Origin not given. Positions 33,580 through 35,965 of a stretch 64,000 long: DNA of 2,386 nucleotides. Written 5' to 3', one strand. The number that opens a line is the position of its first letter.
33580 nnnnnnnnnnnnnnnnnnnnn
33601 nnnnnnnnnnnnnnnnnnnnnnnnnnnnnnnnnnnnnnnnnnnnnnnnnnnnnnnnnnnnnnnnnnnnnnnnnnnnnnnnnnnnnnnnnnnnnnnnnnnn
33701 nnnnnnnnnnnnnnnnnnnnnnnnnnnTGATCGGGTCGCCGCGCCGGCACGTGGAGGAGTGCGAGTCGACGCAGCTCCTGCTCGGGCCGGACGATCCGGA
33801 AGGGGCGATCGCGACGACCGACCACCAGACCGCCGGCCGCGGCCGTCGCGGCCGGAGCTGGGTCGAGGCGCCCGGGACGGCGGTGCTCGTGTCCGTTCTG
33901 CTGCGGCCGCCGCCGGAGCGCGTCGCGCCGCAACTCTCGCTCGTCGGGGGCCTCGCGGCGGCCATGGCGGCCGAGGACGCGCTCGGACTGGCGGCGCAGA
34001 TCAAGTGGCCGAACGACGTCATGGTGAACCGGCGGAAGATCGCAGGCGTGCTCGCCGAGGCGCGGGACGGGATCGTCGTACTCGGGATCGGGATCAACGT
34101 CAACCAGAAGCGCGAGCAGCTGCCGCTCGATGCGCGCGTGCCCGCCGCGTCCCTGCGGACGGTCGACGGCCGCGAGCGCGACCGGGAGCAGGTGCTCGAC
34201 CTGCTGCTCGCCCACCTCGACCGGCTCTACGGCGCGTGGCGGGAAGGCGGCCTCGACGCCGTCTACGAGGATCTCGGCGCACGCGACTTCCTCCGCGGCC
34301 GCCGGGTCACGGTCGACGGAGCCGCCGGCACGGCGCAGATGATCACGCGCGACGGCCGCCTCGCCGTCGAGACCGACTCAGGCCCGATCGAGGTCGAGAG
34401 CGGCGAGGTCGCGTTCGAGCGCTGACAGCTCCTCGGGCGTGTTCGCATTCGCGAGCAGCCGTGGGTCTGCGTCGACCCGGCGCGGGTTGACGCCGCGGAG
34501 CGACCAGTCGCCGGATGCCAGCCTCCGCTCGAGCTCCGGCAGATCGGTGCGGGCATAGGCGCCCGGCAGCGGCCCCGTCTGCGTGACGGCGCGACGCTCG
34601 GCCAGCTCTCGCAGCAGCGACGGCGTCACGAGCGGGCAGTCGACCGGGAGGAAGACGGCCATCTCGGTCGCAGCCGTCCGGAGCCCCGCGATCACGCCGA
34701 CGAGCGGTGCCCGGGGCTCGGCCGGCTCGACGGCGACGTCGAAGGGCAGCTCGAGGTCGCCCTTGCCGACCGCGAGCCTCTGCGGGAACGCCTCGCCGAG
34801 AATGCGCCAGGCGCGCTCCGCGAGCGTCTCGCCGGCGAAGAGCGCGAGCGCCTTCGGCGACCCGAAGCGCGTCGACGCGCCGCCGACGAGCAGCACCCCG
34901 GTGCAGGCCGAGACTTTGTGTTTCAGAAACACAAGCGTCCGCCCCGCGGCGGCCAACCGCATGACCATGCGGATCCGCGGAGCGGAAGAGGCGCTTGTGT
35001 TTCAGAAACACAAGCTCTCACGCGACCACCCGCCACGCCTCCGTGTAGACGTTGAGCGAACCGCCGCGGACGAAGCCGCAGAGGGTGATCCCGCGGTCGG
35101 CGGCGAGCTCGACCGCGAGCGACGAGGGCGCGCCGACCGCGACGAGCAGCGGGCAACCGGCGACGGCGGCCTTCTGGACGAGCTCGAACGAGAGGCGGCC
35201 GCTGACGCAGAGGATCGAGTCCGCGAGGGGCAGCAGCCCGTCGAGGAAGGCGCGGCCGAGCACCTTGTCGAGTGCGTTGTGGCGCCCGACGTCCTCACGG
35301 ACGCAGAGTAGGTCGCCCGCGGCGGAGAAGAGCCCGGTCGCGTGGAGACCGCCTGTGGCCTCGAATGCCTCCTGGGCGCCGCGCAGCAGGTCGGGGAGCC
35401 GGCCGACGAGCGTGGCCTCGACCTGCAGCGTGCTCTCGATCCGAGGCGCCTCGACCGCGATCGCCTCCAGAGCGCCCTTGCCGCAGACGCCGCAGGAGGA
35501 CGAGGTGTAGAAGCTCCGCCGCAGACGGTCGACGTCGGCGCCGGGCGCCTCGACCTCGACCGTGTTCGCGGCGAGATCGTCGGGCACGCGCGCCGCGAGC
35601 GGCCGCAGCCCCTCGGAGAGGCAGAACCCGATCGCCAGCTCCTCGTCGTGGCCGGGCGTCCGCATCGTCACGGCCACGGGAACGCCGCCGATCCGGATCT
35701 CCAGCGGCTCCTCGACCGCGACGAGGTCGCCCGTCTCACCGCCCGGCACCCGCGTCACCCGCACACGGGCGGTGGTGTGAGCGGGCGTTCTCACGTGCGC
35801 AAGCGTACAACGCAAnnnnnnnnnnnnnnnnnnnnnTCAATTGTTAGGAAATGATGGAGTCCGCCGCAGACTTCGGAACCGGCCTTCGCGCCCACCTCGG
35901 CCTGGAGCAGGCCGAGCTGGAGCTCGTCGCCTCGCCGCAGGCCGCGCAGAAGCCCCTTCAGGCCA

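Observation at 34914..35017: Second palindrome pair brackets a nested hairpin that sequesters the mobA start codons at the fdhD-mobA junction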

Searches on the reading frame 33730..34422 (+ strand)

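Call 22: search_protein_families(library=pfam, proteins=[window:33730-34422:+])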
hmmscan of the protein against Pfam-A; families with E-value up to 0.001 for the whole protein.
window:33730-34422:+ (231 aa): 1 family
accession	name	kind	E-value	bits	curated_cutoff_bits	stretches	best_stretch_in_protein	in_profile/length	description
PF03099.24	BPL_LplA_LipB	-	8.1e-16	58.6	21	1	24-125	23-131/133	Biotin/lipoate A/B protein ligase family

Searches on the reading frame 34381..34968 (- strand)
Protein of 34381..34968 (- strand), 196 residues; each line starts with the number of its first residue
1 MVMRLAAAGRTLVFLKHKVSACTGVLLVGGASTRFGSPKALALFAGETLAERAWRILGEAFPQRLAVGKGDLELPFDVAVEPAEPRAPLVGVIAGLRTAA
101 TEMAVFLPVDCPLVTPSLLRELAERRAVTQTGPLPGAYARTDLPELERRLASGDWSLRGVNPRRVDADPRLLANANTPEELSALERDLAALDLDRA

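Call 22: search_protein_families(library=pfam, proteins=[window:34381-34968:-])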
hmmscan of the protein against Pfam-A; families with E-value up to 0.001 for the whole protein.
window:34381-34968:- (196 aa): 1 family
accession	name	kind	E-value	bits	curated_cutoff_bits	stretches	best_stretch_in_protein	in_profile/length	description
PF12804.13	NTP_transf_3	-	1.5e-21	77.7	27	1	24-127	1-112/160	MobA-like NTP transferase domain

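Call 23: search_solved_structures(query=window:34381-34968:-, show_alignments=2)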
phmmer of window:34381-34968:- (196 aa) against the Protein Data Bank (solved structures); distinct sequences matched with E-value up to 0.001: 1.
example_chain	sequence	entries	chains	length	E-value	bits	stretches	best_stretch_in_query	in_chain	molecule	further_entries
2e8b_A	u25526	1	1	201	1.4e-08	38.3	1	18-182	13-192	Probable molybdopterin-guanine dinucleotide biosynthesis protein A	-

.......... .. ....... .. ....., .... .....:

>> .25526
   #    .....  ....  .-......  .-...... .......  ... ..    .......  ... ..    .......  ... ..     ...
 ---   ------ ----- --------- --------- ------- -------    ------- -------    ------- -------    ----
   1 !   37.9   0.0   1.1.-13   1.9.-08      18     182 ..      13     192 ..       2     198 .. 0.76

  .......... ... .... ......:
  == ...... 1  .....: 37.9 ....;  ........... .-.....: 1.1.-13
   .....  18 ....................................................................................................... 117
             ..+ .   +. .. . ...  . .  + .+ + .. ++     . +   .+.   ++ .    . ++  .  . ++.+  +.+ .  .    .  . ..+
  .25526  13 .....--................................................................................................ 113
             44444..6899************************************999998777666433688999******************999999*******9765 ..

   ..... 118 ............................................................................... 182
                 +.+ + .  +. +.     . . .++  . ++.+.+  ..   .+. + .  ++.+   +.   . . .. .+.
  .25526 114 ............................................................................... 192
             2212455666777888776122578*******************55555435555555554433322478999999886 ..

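Call 58: list_cluster_members(proteins=[window:34381-34968:-, window:34381-34962:-, window:34381-34932:-])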
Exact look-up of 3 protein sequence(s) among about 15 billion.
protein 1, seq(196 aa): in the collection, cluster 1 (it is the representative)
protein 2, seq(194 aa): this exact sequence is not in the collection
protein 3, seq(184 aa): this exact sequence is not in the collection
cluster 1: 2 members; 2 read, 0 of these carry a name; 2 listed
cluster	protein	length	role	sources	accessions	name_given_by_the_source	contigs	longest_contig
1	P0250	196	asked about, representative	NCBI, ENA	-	-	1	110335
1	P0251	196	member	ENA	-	-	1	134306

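Call 59: find_encoding_contigs(protein=P0251, flank=3000, max_places=4)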
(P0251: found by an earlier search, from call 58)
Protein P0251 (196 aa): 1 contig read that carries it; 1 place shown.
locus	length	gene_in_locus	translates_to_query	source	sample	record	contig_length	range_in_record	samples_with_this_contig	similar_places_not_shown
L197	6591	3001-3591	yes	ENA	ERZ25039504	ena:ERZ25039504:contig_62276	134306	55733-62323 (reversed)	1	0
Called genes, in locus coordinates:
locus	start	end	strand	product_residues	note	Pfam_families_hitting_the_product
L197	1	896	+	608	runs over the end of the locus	PF13522:GATase_6, PF13537:GATase_7, PF01380:SIS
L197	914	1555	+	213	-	PF24521:Ank_KRIT1 (faint), PF00023:Ank (faint), PF12796:Ank_2, PF13606:Ank_3 (faint), PF13857:Ank_5 (faint), PF12796:Ank_2, PF13637:Ank_4 (weak)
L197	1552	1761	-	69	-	-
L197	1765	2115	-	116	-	-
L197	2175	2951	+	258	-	PF02634:FdhD-NarQ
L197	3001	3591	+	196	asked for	PF12804:NTP_transf_3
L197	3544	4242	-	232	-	PF03099:BPL_LplA_LipB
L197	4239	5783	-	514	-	PF00384:Molybdopterin, PF01568:Molydop_binding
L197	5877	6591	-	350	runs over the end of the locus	PF13510:Fer2_4, PF22117:Fer4_Nqo3, PF04879:Molybdop_Fe4S4, PF00384:Molybdopterin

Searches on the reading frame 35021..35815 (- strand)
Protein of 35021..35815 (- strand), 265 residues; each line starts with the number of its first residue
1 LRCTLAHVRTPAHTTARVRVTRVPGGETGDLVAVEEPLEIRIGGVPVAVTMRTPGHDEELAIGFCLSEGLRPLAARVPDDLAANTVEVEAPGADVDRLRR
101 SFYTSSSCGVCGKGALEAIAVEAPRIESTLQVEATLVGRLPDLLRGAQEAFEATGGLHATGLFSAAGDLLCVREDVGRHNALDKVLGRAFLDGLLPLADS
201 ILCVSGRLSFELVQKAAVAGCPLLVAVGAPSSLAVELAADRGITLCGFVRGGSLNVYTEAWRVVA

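Call 22: search_protein_families(library=pfam, proteins=[window:35021-35815:-])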
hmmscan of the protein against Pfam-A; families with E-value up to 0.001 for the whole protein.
window:35021-35815:- (265 aa): 1 family
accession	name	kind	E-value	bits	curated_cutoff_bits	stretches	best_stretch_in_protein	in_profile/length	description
PF02634.21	FdhD-NarQ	-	5.8e-64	216.5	27.2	1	33-263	1-236/237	FdhD/NarQ family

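Call 25: find_related_loci(query=window:35021-35815:-, collection=metagenome_contigs, flank=2500)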
Query window:35021-35815:- (265 aa) in metagenome_contigs; peptide patterns used: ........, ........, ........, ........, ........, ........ (x = any residue, [..] = any of these).
600 stretches matched a pattern (row limit reached: there are more); 555 encode a relative of the query (tblastn E <= 1e-3); the best 80 are kept; 80 distinct loci.
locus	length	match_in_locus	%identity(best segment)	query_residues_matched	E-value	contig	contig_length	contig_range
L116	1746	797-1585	84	1-263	6e-159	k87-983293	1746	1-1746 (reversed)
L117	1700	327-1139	79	1-263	4e-149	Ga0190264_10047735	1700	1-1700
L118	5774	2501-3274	81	8-265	1e-135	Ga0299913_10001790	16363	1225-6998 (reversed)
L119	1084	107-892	79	1-263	2e-146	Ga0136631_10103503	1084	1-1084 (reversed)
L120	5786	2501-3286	77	3-263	1e-130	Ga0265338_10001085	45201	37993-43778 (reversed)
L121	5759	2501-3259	77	11-263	7e-129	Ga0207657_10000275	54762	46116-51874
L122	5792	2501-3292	77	1-263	1e-128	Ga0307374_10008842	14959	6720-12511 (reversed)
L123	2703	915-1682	79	8-263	3e-134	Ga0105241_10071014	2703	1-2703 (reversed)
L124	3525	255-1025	77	8-263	2e-129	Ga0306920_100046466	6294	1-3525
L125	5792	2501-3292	77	2-264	4e-128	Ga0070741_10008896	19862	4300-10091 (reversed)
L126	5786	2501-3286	75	2-263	6e-127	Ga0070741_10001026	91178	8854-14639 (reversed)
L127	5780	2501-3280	77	5-263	7e-127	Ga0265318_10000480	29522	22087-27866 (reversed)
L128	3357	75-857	75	4-263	5e-128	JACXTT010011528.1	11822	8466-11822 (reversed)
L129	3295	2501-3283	76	4-263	1e-127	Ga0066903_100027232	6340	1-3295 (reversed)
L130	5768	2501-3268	77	11-265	9e-126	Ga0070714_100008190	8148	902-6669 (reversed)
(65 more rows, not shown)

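Call 90: search_protein_families(library=pfam, proteins=[L118:3270-3989:+], max_evalue=0.00001)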
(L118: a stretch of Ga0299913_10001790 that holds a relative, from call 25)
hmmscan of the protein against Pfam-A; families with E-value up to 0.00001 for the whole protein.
L118:3270-3989:+ (240 aa): 5 families
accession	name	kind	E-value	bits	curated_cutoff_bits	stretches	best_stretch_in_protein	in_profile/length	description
PF13649.12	Methyltransf_25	-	1.2e-13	52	27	1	44-136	2-97/97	Methyltransferase domain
PF08241.18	Methyltransf_11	-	6.7e-10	39.9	21.2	1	44-140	1-95/95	Methyltransferase domain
PF08242.18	Methyltransf_12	-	1.9e-08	35.4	30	1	44-138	1-98/98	Methyltransferase domain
PF13489.12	Methyltransf_23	-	3.6e-07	30.5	27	1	27-143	9-119/164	Methyltransferase domain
PF13847.12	Methyltransf_31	-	1.8e-06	28.1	27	1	40-144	4-113/145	Methyltransferase domain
